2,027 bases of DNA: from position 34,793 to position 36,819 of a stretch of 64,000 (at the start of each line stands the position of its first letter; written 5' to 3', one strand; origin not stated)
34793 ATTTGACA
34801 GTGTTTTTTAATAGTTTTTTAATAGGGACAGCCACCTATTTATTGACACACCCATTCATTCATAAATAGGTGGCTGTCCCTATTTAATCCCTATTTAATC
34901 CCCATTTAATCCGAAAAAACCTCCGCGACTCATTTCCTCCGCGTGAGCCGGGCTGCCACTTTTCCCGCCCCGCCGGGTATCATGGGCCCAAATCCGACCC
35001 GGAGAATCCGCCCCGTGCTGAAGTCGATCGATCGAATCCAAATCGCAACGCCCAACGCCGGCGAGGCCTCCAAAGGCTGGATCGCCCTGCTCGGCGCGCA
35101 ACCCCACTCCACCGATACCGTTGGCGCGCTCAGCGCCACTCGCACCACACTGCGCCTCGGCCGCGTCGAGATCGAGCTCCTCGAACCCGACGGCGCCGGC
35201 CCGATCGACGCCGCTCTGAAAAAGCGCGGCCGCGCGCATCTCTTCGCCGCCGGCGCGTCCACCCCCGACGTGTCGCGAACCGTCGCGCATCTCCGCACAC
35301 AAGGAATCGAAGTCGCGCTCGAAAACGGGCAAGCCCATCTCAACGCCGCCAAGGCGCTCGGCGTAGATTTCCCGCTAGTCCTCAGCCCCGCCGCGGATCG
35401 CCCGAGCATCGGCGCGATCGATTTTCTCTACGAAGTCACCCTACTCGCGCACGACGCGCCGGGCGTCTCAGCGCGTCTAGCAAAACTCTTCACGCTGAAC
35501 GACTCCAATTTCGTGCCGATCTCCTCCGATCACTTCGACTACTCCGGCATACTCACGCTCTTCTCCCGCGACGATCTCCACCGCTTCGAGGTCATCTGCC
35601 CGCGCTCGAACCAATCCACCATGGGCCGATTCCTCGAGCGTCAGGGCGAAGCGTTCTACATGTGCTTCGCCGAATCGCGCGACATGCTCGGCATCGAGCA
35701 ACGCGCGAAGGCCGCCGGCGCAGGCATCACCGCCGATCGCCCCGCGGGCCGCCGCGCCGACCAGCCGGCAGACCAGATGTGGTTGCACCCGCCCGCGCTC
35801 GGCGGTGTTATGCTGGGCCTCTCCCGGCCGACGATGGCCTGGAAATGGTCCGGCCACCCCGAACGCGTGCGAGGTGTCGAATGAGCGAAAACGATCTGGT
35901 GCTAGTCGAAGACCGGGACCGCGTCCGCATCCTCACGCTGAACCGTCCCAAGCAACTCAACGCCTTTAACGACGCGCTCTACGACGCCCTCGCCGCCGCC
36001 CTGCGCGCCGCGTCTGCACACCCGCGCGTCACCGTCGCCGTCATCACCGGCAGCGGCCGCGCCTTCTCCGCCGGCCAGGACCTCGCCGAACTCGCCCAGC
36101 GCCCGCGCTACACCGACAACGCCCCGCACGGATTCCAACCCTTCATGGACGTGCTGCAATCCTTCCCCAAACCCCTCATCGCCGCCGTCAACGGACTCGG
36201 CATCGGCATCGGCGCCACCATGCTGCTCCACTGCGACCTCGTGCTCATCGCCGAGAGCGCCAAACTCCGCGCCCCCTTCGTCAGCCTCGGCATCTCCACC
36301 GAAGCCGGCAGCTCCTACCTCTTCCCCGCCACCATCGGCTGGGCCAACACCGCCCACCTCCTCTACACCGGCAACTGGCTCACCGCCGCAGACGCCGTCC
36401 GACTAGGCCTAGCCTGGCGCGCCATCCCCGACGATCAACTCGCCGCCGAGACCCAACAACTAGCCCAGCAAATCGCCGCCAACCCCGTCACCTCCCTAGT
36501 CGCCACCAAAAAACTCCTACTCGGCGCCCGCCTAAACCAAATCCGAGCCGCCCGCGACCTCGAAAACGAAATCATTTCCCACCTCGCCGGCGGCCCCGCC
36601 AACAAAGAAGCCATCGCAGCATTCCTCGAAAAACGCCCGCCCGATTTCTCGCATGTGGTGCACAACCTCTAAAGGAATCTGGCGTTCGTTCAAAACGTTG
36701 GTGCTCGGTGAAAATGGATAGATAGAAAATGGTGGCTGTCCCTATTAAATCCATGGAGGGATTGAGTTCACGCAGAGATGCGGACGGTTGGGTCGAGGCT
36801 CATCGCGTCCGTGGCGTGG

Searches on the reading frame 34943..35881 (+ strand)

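Call 15: search_protein_families(library=pfam, proteins=[window:34943-35881:+], max_evalue=0.00001)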
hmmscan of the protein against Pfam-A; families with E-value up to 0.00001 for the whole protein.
window:34943-35881:+ (313 aa): 1 family
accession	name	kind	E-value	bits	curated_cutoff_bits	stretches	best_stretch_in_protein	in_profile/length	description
PF13669.12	Glyoxalase_4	-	2.5e-08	34.6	27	1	32-131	3-100/109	Glyoxalase/Bleomycin resistance protein/Dioxygenase superfamily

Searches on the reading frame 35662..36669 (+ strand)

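Call 15: search_protein_families(library=pfam, proteins=[window:35662-36669:+], max_evalue=0.00001)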
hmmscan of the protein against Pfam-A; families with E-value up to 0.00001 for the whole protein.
window:35662-36669:+ (336 aa): 2 families
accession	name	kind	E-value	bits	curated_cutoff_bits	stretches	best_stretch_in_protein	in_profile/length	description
PF00378.25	ECH_1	-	1.2e-50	172.7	27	1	87-330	5-249/251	Enoyl-CoA hydratase/isomerase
PF16113.10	ECH_2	-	3.6e-31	109.3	27.2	1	88-283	1-202/335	Enoyl-CoA hydratase/isomerase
